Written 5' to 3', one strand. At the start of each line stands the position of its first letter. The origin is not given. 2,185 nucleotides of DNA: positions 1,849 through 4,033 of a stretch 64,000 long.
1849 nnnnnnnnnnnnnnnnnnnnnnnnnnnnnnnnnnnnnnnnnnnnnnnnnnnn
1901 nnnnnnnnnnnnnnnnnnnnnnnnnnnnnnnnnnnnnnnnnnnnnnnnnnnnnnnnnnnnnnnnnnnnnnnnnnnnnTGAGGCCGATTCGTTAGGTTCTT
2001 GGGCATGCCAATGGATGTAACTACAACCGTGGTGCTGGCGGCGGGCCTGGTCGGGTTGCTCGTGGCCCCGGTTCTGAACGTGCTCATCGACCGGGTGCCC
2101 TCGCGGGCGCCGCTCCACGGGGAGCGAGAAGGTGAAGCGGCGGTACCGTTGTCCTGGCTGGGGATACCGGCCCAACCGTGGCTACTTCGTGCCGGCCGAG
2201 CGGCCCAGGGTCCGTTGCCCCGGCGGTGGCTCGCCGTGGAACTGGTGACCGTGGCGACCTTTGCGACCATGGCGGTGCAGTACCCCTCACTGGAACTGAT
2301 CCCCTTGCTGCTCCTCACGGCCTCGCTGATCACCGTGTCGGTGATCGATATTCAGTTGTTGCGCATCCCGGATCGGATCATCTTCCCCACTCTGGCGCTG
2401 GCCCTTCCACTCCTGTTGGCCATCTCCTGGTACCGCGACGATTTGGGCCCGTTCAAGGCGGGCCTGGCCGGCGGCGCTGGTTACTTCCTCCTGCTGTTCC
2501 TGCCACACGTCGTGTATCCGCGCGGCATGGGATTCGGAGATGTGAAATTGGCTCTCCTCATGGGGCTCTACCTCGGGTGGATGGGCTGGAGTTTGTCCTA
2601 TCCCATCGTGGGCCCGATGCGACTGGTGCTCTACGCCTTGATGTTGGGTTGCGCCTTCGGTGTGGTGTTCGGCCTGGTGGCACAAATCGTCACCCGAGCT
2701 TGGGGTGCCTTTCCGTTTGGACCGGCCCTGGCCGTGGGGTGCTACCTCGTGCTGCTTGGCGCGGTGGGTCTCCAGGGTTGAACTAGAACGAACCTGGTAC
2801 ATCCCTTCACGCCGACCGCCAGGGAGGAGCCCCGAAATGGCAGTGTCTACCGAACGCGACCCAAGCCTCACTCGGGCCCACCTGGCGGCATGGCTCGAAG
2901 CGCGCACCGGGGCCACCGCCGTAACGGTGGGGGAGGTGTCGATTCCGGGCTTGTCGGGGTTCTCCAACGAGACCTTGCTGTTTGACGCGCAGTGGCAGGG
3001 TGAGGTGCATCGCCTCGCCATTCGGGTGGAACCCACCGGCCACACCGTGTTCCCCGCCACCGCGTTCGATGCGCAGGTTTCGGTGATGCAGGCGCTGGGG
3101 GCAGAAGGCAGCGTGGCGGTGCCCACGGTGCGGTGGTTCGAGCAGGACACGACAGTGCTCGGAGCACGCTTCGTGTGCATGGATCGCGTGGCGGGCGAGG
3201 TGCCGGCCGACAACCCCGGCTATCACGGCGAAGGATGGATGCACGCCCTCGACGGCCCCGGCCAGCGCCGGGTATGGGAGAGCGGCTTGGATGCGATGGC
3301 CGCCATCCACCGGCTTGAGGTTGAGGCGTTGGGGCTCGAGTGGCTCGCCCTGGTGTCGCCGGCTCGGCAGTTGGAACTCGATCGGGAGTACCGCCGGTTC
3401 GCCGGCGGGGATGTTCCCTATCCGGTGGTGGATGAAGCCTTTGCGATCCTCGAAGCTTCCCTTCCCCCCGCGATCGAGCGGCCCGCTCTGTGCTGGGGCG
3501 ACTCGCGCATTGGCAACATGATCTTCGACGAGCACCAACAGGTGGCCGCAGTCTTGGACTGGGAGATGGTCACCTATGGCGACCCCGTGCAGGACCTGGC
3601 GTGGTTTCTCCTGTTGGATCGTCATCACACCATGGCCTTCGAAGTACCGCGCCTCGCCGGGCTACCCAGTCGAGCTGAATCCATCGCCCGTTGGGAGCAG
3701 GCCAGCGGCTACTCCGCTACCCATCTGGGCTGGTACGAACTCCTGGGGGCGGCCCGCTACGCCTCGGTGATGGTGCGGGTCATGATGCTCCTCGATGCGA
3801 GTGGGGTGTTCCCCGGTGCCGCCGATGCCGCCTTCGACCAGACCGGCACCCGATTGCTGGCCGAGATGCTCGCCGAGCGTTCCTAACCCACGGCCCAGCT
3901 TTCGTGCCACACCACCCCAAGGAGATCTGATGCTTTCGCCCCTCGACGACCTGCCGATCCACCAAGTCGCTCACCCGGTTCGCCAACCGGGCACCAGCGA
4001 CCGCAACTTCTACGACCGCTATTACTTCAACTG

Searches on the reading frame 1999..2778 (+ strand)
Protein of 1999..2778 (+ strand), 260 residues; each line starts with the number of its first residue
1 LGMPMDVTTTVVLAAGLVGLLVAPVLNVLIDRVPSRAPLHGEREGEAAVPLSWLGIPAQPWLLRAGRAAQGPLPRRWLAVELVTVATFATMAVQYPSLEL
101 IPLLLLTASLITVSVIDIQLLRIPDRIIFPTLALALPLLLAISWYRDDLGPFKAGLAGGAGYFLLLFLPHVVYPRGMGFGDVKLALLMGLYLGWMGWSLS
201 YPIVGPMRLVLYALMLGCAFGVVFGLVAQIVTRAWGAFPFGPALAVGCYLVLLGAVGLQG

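Call 19: search_protein_families(library=pfam, proteins=[window:1999-2778:+], max_evalue=0.01)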
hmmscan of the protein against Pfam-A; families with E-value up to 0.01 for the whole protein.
window:1999-2778:+ (260 aa): 2 families
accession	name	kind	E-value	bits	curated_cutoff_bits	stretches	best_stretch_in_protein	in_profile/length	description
PF01478.23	Peptidase_A24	-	1.6e-13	51.4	26.5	1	104-225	1-103/104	Type IV leader peptidase family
PF06750.18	A24_N_bact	-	0.0032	17.9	23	0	17-94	1-83/84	Bacterial Peptidase A24 N-terminal domain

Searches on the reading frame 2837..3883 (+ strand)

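Call 19: search_protein_families(library=pfam, proteins=[window:2837-3883:+], max_evalue=0.01)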
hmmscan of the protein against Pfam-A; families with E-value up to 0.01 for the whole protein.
window:2837-3883:+ (349 aa): 2 families
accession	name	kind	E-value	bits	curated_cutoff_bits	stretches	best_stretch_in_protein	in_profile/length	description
PF01636.29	APH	-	7.5e-28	98.3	23.2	1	40-272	7-225/239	Phosphotransferase enzyme family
PF02958.26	EcKL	-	0.00068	19.5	22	1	216-260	215-263/294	Ecdysteroid kinase-like family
